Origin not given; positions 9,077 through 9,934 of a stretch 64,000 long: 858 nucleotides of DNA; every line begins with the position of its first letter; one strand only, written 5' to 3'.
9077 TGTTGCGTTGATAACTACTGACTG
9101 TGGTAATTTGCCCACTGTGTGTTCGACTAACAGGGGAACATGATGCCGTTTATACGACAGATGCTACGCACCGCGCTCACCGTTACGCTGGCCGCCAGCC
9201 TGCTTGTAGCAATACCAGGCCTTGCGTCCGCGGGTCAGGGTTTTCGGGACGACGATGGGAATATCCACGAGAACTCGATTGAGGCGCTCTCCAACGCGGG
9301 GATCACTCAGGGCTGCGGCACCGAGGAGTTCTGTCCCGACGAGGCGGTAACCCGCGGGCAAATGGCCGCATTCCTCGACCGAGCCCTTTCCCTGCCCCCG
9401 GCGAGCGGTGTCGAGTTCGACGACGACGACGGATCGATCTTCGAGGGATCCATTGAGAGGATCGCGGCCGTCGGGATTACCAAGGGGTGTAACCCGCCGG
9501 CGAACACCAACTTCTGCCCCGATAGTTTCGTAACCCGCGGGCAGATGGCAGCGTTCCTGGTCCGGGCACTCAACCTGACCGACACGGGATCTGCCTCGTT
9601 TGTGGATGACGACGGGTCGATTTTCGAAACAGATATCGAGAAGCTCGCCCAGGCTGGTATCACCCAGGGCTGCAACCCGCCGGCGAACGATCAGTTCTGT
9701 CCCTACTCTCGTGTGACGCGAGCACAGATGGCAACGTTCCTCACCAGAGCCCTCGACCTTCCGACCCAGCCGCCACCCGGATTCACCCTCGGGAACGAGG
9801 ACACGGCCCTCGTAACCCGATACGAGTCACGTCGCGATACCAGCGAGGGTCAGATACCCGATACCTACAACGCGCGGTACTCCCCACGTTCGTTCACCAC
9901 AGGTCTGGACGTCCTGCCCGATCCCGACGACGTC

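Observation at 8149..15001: Family of four paralogous secreted proteins sharing a divergent, cysteine-containing SLH-like repeat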

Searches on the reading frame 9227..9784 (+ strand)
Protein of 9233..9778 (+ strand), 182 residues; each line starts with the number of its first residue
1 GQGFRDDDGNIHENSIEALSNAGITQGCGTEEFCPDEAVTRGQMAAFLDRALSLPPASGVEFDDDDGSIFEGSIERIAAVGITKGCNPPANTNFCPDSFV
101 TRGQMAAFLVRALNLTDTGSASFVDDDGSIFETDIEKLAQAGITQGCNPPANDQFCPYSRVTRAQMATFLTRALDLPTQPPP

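Call 10: find_homologous_proteins(query=window:9233-9778:+, max_evalue=0.00001)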
Query seq(182 aa) (182 aa): 4913 proteins with E <= 0.00001 among 6141 candidates; the best 120 are listed.
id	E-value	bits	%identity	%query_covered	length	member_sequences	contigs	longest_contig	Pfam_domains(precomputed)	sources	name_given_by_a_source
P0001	8.4e-113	392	61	89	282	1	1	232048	PF00395.26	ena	-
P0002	1.2e-111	389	61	96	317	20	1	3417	PF00395.26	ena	-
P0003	4.8e-111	387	61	94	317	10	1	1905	PF00395.26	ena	-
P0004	1.3e-104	366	56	95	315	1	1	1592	PF00395.26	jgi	jgi:hypothetical protein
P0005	3.2e-103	361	56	97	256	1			PF00395.26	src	-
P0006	5.0e-101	354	67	96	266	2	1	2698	PF00395.26,PF00041.28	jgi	jgi:hypothetical protein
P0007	5.5e-101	354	62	94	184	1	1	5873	PF00395.26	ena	-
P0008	5.2e-99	347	54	91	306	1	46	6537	PF00395.26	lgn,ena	-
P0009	2.5e-96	339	60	95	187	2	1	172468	PF00395.26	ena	-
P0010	7.3e-96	337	56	92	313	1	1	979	PF00395.26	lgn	-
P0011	5.9e-95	334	59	92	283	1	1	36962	PF00395.26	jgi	jgi:hypothetical protein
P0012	1.4e-93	330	60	96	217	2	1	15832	PF00395.26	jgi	-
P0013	1.6e-93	330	59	96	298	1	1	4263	PF00395.26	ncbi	ncbi:MAG: S-layer homology domain-containing protein, partial [Actinomycetota bacterium]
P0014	8.5e-93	327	55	97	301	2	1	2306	-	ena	-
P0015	1.0e-92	327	63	100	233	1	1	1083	PF00395.26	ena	-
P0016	1.4e-92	326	57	100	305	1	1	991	PF00395.26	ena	-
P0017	1.7e-92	326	63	96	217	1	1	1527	PF00395.26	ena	-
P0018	5.7e-92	324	52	90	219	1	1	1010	PF00395.26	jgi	jgi:hypothetical protein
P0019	6.3e-92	324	63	93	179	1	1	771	PF00395.26,PF21592.5,PF20437.4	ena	-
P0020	1.8e-91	323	59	99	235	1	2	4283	PF00395.26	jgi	jgi:hypothetical protein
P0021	5.1e-90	318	61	94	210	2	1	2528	PF00395.26,PF24969.1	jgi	jgi:hypothetical protein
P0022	7.6e-90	318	63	94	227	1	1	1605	PF00395.26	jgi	-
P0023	1.2e-89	317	57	93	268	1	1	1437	PF00395.26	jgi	jgi:hypothetical protein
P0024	1.3e-89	317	62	97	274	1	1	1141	PF00395.26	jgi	jgi:hypothetical protein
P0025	5.2e-89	315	56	94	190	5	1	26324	PF00395.26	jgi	jgi:hypothetical protein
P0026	8.3e-89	314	56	97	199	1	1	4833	PF00395.26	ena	-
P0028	9.5e-89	314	60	96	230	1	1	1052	PF00395.26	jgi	jgi:hypothetical protein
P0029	4.2e-88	312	54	100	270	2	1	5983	PF00395.26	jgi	-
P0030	5.1e-88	312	56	94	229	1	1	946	PF00395.26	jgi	jgi:hypothetical protein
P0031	2.0e-87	310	60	94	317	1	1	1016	PF00395.26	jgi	jgi:hypothetical protein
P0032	2.4e-87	309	61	93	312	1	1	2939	PF00395.26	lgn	-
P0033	3.2e-87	309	57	100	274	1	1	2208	PF12836.14,PF00395.26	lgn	-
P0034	5.6e-87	308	57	94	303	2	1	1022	PF00395.26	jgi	jgi:hypothetical protein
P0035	7.0e-87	308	59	94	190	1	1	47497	PF00395.26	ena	-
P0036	8.6e-87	308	61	92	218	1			PF00395.26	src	-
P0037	1.3e-86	307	59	94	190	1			PF00395.26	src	-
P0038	2.1e-86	306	65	94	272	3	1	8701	PF00395.26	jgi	jgi:hypothetical protein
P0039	2.1e-86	306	55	97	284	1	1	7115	PF05901.17,PF00395.26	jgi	jgi:hypothetical protein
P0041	2.9e-86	306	55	97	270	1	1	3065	PF05901.17,PF00395.26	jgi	jgi:hypothetical protein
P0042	3.9e-86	305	57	97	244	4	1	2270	PF00395.26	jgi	jgi:hypothetical protein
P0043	6.1e-86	305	60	87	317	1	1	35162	PF14099.14,PF00395.26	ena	-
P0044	1.6e-85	303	53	90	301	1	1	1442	PF00395.26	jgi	jgi:hypothetical protein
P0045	2.1e-85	303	61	94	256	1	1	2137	PF03160.21,PF00395.26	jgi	jgi:hypothetical protein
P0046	2.8e-85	303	59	100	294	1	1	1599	PF00395.26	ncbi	-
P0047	4.1e-85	302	64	95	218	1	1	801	PF00395.26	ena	-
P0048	4.3e-85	302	63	95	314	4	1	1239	PF00395.26,PF00188.33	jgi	jgi:hypothetical protein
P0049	4.9e-85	302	68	85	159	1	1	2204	PF00395.26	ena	-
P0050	6.3e-85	302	59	100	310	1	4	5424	PF00395.26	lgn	-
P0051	7.8e-85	301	59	87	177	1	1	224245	PF00395.26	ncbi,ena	-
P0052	8.4e-85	301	63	97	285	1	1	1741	PF05901.17,PF00395.26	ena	-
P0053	9.0e-85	301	63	94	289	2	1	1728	PF00395.26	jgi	jgi:hypothetical protein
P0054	9.2e-85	301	61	86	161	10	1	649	PF00395.26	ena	-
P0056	3.5e-84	299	62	94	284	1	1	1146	PF00395.26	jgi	jgi:hypothetical protein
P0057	4.0e-84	299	69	84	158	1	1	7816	PF00395.26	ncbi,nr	ncbi:MAG: S-layer homology domain-containing protein, partial [Acidobacteria bacterium]|nr:S-layer h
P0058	4.1e-84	299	55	98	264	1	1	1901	PF05901.17,PF00395.26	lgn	-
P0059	5.2e-84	299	61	94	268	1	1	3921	PF22352.3,PF00395.26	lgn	-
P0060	8.5e-84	298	63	95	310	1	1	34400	PF13620.13,PF00395.26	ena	-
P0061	9.0e-84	298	57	100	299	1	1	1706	PF00395.26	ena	-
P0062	9.8e-84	298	59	94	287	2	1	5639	PF00395.26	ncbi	-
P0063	1.0e-83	298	60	94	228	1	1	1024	PF00395.26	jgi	jgi:hypothetical protein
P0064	1.2e-83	297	59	94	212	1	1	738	PF00395.26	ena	-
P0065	1.4e-83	297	62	96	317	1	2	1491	PF00395.26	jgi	jgi:hypothetical protein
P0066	2.1e-83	297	59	92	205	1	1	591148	PF00395.26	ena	-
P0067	2.2e-83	297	67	94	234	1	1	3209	PF00395.26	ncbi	-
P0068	2.7e-83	296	58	95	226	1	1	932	PF00395.26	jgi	jgi:hypothetical protein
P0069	3.0e-83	296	53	96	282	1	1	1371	PF00395.26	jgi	-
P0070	3.9e-83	296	60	94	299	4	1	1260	PF00395.26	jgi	-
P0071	5.1e-83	295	58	99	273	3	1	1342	PF00801.27,PF00395.26,PF18911.7,PF27219.1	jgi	jgi:hypothetical protein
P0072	5.1e-83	295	55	100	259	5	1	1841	PF00395.26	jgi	jgi:hypothetical protein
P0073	5.6e-83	295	64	95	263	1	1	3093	PF00395.26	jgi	jgi:hypothetical protein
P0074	6.0e-83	295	63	95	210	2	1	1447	PF00395.26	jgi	jgi:hypothetical protein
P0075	6.2e-83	295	64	100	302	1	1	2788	PF00395.26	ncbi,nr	ncbi:MAG: S-layer homology domain-containing protein, partial [Acidimicrobiia bacterium]|nr:S-layer 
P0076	1.5e-82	294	59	97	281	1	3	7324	PF12836.14,PF00395.26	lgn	-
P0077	1.6e-82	294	59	90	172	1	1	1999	PF00395.26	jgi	jgi:hypothetical protein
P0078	1.8e-82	294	57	97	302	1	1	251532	PF00395.26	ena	-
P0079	2.3e-82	293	65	95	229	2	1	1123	PF00395.26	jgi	jgi:hypothetical protein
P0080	2.3e-82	293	55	97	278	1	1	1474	PF05901.17,PF00395.26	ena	-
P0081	3.7e-82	293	62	94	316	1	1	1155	PF00395.26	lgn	-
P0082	3.8e-82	292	62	95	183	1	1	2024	PF00395.26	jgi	jgi:hypothetical protein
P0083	4.2e-82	292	56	95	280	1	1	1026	PF00395.26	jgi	-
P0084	5.2e-82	292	59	99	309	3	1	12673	PF00395.26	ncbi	ncbi:MAG: S-layer homology domain-containing protein, partial [Acidimicrobiia bacterium]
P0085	6.4e-82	292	61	86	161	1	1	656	PF00395.26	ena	-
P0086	6.9e-82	292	58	88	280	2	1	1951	PF17963.8,PF17892.8,PF17803.8,PF00395.26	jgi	jgi:hypothetical protein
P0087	7.0e-82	292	53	100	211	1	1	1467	PF00395.26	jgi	jgi:hypothetical protein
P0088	7.2e-82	292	60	96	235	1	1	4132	PF00395.26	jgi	jgi:hypothetical protein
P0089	8.9e-82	291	57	99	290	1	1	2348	PF00395.26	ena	-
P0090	9.3e-82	291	58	99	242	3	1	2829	PF00395.26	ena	-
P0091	1.2e-81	291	60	95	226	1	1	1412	PF00395.26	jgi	jgi:hypothetical protein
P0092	1.6e-81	290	62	96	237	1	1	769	PF00395.26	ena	-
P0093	1.7e-81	290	60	97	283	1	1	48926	PF00395.26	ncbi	-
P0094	1.7e-81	290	60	95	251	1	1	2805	PF00395.26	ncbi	-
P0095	2.1e-81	290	62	95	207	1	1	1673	PF00395.26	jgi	jgi:hypothetical protein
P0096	2.1e-81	290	57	91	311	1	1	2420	PF00395.26,PF00082.28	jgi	-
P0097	3.0e-81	290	64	95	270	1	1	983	PF00395.26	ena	-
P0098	3.3e-81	289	62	94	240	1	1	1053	PF00395.26,PF00041.28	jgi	jgi:hypothetical protein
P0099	3.5e-81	289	61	94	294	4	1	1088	PF00395.26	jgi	jgi:parallel beta-helix repeat protein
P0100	3.6e-81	289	59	95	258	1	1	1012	PF00395.26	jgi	jgi:hypothetical protein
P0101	3.9e-81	289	55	97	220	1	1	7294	PF00395.26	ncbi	ncbi:MAG TPA: S-layer homology domain-containing protein [Acidimicrobiia bacterium]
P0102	4.9e-81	289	62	94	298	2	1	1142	PF17164.11,PF00395.26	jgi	jgi:hypothetical protein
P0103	5.4e-81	289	64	95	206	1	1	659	PF00395.26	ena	-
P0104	6.0e-81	289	61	94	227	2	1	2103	PF00395.26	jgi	jgi:hypothetical protein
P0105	7.0e-81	288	66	94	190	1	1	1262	PF00395.26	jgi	jgi:hypothetical protein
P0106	8.4e-81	288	58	97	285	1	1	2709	PF00395.26,PF00588.25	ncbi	ncbi:MAG: S-layer homology domain-containing protein [Candidatus Limnocylindria bacterium]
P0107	1.2e-80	288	61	94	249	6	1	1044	PF00395.26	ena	-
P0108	1.4e-80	287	59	97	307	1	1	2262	PF00395.26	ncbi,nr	ncbi:MAG TPA: hypothetical protein VJ938_00240, partial [Acidimicrobiia bacterium]|nr:hypothetical p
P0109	2.3e-80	287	63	87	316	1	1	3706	PF00395.26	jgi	jgi:hypothetical protein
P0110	2.7e-80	286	62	96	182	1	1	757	PF00395.26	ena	-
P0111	3.0e-80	286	61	94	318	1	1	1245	PF00395.26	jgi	jgi:hypothetical protein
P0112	3.1e-80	286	57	93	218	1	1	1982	PF00395.26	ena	-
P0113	3.9e-80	286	66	94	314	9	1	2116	PF00395.26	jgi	jgi:hypothetical protein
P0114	4.0e-80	286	63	95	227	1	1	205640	PF00395.26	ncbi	-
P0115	4.3e-80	286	59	97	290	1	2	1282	PF05901.17,PF00395.26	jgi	-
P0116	5.2e-80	286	65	94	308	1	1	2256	PF00395.26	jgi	jgi:hypothetical protein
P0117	5.8e-80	285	62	97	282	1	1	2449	PF00395.26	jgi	jgi:hypothetical protein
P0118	6.0e-80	285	58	95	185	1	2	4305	PF00395.26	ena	-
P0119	6.3e-80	285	61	100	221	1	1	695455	PF00395.26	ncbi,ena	-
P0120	8.2e-80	285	60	99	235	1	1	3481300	PF00395.26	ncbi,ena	-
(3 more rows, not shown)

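Call 11: search_solved_structures(query=window:9233-9778:+, max_evalue=1, show_alignments=3)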
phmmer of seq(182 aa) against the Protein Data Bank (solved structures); distinct sequences matched with E-value up to 1: 9.
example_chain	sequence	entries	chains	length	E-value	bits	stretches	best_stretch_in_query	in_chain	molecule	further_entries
3pyw_A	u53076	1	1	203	5e-06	29.7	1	14-172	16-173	S-layer protein sap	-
6bt4_A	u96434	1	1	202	5.4e-06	29.6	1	14-172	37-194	S-layer protein sap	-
9g93_A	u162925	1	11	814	8.9e-05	25.6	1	14-172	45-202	S-layer protein sap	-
4aq1_A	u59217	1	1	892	0.0013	21.8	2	15-116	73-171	SBSB PROTEIN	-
4aq1_C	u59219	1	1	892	0.0013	21.8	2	15-116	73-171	SBSB PROTEIN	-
2v7b_A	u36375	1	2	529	0.2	14.7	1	82-140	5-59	BENZOATE-COENZYME A LIGASE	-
1lzw_B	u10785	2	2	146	0.65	13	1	32-123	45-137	ATP-dependent clp protease ATP-binding subunit ClpA | ATP dependent clp protease ATP-binding subunit clpA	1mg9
1k6k_A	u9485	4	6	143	0.65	13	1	32-123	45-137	ATP-DEPENDENT CLP PROTEASE ATP-BINDING SUBUNIT CLPA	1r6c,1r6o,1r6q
1mbu_A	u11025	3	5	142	0.66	13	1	32-122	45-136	ATP-Dependent clp Protease ATP-Binding Subunit clp A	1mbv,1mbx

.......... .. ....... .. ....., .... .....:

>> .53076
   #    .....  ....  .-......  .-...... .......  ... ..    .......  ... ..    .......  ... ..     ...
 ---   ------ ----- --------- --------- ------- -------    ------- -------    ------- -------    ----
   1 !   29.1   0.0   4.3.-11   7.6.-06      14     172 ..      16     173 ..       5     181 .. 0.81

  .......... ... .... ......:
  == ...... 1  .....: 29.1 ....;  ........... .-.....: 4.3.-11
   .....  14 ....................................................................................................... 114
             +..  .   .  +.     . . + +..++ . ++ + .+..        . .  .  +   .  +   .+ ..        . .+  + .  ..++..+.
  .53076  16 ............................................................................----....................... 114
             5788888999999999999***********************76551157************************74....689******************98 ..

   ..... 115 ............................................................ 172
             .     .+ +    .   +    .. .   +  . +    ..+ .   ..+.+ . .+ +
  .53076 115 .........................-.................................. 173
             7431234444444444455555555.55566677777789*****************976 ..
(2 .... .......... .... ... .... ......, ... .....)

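Call 23: predict_structure(alignment_id=A1)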
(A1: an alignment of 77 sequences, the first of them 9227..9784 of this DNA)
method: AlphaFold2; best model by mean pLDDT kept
length: 186 residues; sequences in the alignment: 77
mean_pLDDT: 94.6   pTM: 0.89
mean pLDDT of the five models: 94.6, 94.3, 93.8, 93.6, 93.3
residues with pLDDT >= 90: 168; 70-90: 10; 50-70: 6; < 50: 2
segments of 3 or more residues with pLDDT < 50: none
pLDDT, mean of each block of 10 residues (from residue 1): 75 95 95 95 98 97 95 98 97 98 98 96 94 97 97 97 98 97 69
secondary structure, 60 per line:
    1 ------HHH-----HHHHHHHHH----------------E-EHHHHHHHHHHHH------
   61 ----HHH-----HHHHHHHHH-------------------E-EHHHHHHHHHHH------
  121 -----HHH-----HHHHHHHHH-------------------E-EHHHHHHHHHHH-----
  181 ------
elements in order: H15-23 H43-54 H73-81 H104-114 H134-142 H165-175

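Call 26: fold_search(model_id=the predicted structure, library=pdb)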
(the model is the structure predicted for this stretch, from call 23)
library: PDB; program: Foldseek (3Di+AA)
matches with E <= 10: 93; with E <= 0.001: 15
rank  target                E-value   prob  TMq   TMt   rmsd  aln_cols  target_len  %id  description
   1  6bt4                  1.2e-09  1.00  0.75  0.84   2.0       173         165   25  Crystal structure of the SLH domain of Sap from Bacillus anthracis in complex with a pyruvylated SCWP unit (released 2018-03-21)
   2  3pyw                  1.4e-09  1.00  0.80  0.84   2.2       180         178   26  The structure of the SLH domain from B. anthracis surface array protein at 1.8A (released 2011-04-27)
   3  7sv3                  6.7e-09  1.00  0.72  0.78   2.7       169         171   23  Crystal structure of SpaA-SLH in complex with 4,6-Pyr-beta-D-ManNAc-(1->4)-beta-D-GlcNAcOMe (released 2022-03-09)
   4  7sv6                  1.7e-08  1.00  0.72  0.81   2.8       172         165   20  Crystal structure of SpaA-SLH/G46A/G109A in complex with 4,6-Pyr-beta-D-ManNAc-(1->4)-beta-D-GlcNAcOMe (released 2022-03-09)
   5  6cwh_C                2.5e-08  1.00  0.71  0.80   3.1       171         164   21  Crystal structure of SpaA-SLH in complex with 4,6-Pyr-beta-D-ManNAcOMe (P1) (released 2018-08-15)
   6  6cwr                  4.4e-08  1.00  0.71  0.78   3.3       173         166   21  Crystal structure of SpaA-SLH/G46A/G109A in complex with 4,6-Pyr-beta-D-ManNAcOMe (released 2018-08-15)
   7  7sv4                  5.1e-08  1.00  0.69  0.75   3.3       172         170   22  Crystal structure of SpaA-SLH in complex with 4,6-Pyr-beta-D-ManNAc-(1->4)-beta-D-GlcNAc-(1->3)-4,6-Pyr-beta-D-ManNAcOMe (released 2022-03-09)
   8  6cwm                  9.4e-08  1.00  0.72  0.77   3.1       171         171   23  Crystal structure of SpaA-SLH/G109A (released 2018-08-15)
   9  6cwf_A                1.1e-07  1.00  0.72  0.81   3.0       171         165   22  Crystal structure of SpaA-SLH in complex with 4,6-Pyr-beta-D-ManNAcOMe (released 2018-08-15)
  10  6cwc_A                1.5e-07  1.00  0.72  0.81   2.7       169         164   23  Crystal structure of SpaA-SLH (released 2018-08-15)
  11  6cwc_B                2.2e-07  1.00  0.71  0.80   3.2       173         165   20  Crystal structure of SpaA-SLH (released 2018-08-15)
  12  7sv5_A                2.7e-07  1.00  0.70  0.78   2.7       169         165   22  Crystal structure of SpaA-SLH/G109A in complex with 4,6-Pyr-beta-D-ManNAc-(1->4)-beta-D-GlcNAcOMe (released 2022-03-09)
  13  7sv5_B                4.4e-07  1.00  0.72  0.80   2.6       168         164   23  Crystal structure of SpaA-SLH/G109A in complex with 4,6-Pyr-beta-D-ManNAc-(1->4)-beta-D-GlcNAcOMe (released 2022-03-09)
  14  6cwn                  5.5e-07  1.00  0.70  0.79   2.9       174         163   21  Crystal structure of SpaA-SLH/G109A in complex with 4,6-Pyr-beta-D-ManNAcOMe (released 2018-08-15)
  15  6cwl_B                1.6e-06  1.00  0.64  0.80   3.9       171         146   22  Crystal structure of SpaA-SLH in complex with beta-D-GlcNAc-(1->3)-4,6-Pyr-beta-D-ManNAcOMe (released 2018-08-15)
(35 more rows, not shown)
